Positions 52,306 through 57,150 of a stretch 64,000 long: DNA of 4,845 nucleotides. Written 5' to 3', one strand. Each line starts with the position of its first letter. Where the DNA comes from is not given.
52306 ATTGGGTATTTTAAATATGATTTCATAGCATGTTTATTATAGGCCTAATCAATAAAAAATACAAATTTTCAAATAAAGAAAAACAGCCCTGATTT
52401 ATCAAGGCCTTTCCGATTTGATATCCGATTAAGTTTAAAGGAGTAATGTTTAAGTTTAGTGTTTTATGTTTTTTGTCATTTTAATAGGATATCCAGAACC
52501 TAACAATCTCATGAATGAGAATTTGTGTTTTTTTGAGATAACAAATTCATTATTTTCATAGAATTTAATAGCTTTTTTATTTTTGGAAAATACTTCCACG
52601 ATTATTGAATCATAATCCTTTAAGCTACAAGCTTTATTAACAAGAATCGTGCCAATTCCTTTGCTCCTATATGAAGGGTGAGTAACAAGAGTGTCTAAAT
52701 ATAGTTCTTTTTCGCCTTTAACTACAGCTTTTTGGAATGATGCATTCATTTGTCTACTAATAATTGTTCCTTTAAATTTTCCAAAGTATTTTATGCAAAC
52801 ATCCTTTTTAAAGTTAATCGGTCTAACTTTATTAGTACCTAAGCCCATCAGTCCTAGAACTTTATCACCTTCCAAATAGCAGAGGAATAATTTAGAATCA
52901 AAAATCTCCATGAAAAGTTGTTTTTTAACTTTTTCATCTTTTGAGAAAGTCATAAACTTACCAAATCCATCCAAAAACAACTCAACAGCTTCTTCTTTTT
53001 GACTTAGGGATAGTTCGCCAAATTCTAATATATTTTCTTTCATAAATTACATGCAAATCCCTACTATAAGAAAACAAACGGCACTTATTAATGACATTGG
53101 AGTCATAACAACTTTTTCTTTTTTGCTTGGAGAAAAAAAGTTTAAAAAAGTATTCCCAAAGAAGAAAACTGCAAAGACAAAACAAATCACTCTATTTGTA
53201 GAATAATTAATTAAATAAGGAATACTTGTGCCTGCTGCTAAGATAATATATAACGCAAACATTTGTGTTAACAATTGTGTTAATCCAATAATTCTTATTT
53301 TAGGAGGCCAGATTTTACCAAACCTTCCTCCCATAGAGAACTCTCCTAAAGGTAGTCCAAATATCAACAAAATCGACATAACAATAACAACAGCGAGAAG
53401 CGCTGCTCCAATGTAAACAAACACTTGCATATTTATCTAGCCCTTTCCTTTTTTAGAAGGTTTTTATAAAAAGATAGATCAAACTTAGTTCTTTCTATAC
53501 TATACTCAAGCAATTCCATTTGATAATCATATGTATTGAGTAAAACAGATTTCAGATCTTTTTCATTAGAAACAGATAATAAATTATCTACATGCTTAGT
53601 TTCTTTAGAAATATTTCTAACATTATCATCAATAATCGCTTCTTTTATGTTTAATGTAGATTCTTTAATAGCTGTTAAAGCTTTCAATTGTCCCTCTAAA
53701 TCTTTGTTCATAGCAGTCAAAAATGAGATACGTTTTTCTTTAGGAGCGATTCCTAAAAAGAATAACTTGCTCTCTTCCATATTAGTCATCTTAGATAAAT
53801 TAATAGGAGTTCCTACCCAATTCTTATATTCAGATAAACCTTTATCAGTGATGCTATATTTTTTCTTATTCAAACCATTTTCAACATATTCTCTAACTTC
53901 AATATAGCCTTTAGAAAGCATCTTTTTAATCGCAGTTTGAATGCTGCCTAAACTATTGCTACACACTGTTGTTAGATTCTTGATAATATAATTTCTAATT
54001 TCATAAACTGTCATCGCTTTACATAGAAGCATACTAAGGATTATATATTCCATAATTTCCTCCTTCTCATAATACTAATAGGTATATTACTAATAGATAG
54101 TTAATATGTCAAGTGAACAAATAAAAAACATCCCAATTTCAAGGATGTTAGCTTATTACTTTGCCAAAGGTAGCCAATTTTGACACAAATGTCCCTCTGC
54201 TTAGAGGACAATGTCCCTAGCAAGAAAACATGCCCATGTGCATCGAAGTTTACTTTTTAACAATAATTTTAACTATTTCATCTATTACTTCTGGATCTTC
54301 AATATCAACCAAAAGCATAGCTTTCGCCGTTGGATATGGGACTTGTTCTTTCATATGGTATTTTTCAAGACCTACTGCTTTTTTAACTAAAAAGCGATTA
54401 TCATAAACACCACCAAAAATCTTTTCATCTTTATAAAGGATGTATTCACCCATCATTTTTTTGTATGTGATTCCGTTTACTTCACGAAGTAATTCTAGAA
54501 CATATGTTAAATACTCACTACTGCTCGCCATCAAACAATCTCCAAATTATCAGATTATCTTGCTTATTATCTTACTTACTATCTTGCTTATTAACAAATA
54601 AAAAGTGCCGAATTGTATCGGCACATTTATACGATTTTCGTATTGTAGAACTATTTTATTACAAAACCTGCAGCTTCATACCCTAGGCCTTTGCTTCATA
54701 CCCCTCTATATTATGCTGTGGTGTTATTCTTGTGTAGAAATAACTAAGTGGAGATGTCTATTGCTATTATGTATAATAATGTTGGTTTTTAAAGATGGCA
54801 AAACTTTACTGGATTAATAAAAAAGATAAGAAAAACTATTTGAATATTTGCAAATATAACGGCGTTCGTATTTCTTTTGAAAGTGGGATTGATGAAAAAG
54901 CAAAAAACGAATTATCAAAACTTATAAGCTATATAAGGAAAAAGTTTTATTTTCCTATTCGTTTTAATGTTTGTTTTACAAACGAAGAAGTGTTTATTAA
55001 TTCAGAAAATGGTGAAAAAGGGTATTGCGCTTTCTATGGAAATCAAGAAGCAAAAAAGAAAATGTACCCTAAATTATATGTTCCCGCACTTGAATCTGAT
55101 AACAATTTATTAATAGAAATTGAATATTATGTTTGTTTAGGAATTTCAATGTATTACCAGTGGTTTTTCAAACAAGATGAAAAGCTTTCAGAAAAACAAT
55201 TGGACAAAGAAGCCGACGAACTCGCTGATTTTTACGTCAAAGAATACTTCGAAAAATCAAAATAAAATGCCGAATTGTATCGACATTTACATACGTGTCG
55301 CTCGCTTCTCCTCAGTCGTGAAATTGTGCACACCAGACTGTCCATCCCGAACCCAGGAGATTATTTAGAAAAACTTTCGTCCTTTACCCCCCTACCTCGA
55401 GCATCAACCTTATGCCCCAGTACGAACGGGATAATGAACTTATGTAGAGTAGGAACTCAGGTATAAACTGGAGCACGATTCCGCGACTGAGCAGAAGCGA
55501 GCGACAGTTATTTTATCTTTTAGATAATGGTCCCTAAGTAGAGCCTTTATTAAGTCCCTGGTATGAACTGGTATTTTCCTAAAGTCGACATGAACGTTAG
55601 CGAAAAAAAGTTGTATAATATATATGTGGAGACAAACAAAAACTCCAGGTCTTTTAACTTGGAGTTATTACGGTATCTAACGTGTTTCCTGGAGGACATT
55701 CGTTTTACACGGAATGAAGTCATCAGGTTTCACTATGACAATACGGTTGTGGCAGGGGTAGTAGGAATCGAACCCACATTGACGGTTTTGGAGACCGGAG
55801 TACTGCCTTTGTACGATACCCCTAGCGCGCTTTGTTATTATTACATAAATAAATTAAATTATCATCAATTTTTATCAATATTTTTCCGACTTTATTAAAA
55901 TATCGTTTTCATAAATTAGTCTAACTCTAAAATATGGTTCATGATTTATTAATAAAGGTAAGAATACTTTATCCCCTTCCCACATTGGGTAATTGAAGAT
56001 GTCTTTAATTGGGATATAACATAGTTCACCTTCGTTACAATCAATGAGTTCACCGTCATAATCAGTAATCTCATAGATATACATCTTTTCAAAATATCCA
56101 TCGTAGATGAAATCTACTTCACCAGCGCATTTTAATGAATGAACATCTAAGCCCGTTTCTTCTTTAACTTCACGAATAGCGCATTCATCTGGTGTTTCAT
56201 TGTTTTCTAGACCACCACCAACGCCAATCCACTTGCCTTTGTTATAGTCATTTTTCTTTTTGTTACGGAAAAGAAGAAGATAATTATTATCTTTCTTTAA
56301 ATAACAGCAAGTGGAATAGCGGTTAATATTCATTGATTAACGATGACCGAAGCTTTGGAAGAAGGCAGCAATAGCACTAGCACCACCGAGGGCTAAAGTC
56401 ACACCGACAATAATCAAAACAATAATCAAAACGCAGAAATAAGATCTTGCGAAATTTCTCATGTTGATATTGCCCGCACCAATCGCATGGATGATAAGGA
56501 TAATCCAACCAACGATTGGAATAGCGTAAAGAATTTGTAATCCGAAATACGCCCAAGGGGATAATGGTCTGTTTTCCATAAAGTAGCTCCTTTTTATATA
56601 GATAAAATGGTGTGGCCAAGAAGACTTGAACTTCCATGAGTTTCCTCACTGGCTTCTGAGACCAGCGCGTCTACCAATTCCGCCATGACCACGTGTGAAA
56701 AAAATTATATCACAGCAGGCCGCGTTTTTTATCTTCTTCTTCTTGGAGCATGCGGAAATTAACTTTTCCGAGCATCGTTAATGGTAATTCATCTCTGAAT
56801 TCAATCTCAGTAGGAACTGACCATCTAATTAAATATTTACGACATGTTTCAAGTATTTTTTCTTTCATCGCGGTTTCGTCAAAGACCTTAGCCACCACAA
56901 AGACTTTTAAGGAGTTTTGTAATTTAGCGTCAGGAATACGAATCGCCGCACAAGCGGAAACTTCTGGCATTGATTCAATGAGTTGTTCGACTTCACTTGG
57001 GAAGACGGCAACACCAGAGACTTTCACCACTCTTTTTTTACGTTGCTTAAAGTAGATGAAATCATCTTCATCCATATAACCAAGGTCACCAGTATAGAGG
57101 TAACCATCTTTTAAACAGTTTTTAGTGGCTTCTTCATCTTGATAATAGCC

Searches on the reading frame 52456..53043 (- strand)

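Call 13: search_protein_families(library=pfam, proteins=[window:52456-53043:-], max_evalue=0.01)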
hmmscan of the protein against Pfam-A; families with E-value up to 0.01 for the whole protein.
window:52456-53043:- (195 aa): 3 families
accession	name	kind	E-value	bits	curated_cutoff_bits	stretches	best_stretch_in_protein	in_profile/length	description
PF00583.31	Acetyltransf_1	-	5.1e-11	43.3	20.7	1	88-164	42-113/116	Acetyltransferase (GNAT) family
PF13508.13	Acetyltransf_7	-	3.2e-09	37.5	27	1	112-168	26-83/84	Acetyltransferase (GNAT) domain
PF13673.13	Acetyltransf_10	-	3.2e-06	27.6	23.6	1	115-169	53-109/128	Acetyltransferase (GNAT) domain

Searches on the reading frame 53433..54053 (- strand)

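Call 13: search_protein_families(library=pfam, proteins=[window:53433-54053:-], max_evalue=0.01)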
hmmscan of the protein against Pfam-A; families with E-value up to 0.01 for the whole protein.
window:53433-54053:- (206 aa): 2 families
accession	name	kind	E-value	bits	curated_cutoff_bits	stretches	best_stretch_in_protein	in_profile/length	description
PF03551.20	PadR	-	6.4e-06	26.5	27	1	5-77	1-74/75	Transcriptional regulator PadR-like family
PF13601.12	HTH_34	-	6.3e-05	23.5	27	1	27-79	20-72/80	Winged helix DNA-binding domain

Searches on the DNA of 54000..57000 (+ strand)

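Call 8: search_dna_similar(query=window:54000-57000:+, collection=phages, mode=near, max_rows=20)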
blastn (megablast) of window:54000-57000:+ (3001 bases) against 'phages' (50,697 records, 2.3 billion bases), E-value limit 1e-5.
No match.

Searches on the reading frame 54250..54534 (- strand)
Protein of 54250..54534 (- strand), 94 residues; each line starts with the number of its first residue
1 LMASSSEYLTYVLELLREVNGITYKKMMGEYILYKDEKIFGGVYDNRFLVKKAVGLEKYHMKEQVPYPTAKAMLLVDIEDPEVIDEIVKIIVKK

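Call 48: search_protein_families(library=pfam, proteins=[window:54250-54534:-], max_evalue=1)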
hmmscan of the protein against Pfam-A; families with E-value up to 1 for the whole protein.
window:54250-54534:- (94 aa): 2 families
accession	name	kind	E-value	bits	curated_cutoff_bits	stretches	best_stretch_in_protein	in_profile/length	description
PF04993.18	TfoX_N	-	9.8e-07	29.2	30.1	1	14-59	1-46/91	TfoX N-terminal domain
PF16344.10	FecR_C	-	0.061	13.8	24.4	1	5-32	42-68/70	FecR, C-terminal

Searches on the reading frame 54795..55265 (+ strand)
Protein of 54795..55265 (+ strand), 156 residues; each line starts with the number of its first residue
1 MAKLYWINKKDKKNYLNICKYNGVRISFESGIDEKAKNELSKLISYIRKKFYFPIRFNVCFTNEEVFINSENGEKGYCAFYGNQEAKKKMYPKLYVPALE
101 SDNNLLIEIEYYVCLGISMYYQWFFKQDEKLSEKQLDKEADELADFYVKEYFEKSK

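Call 13: search_protein_families(library=pfam, proteins=[window:54795-55265:+], max_evalue=0.01)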
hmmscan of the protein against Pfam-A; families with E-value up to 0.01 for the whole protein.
window:54795-55265:+ (156 aa): 0 families

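Call 16: find_encoding_contigs(protein=window:54795-55265:+, flank=10000, max_places=10)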
Protein window:54795-55265:+ (156 aa): 1 contig read that carries it; 1 place shown.
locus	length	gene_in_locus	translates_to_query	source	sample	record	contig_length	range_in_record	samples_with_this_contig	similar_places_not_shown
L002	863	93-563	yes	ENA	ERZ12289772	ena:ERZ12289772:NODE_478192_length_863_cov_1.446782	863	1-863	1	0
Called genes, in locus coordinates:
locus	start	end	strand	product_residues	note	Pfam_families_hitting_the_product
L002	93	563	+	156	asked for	-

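Call 17: find_homologous_proteins(query=window:54795-55265:+)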
Query window:54795-55265:+ (156 aa): 1 proteins with E <= 0.001 among 16 candidates.
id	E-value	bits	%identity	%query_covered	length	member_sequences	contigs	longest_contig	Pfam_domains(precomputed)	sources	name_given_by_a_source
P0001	4.8e-94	330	96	100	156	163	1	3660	-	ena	-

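Call 19: find_encoding_contigs(protein=P0001, flank=10000, max_places=10)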
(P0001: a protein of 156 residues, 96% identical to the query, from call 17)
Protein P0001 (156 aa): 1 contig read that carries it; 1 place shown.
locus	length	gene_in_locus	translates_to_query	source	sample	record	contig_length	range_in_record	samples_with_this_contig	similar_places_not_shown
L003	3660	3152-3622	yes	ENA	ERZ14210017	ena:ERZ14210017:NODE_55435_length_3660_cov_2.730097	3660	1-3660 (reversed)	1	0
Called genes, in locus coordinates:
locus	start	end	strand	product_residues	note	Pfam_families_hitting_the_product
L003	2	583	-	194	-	?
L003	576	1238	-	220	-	PF00072:Response_reg, PF00486:Trans_reg_C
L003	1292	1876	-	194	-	PF00583:Acetyltransf_1, PF13508:Acetyltransf_7, PF13673:Acetyltransf_10 (weak)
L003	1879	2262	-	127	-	-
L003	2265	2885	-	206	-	PF03551:PadR (weak)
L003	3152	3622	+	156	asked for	-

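Call 48: search_protein_families(library=pfam, proteins=[window:54795-55265:+], max_evalue=1)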
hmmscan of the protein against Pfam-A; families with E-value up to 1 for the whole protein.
window:54795-55265:+ (156 aa): 2 families
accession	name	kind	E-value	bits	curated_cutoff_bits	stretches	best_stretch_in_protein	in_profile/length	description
PF07032.16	DUF1322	-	0.18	12.8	25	1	34-63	11-41/73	Protein of unknown function (DUF1322)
PF19070.5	DUF5766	-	0.19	12.4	27.4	1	26-74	2-46/77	Family of unknown function (DUF5766)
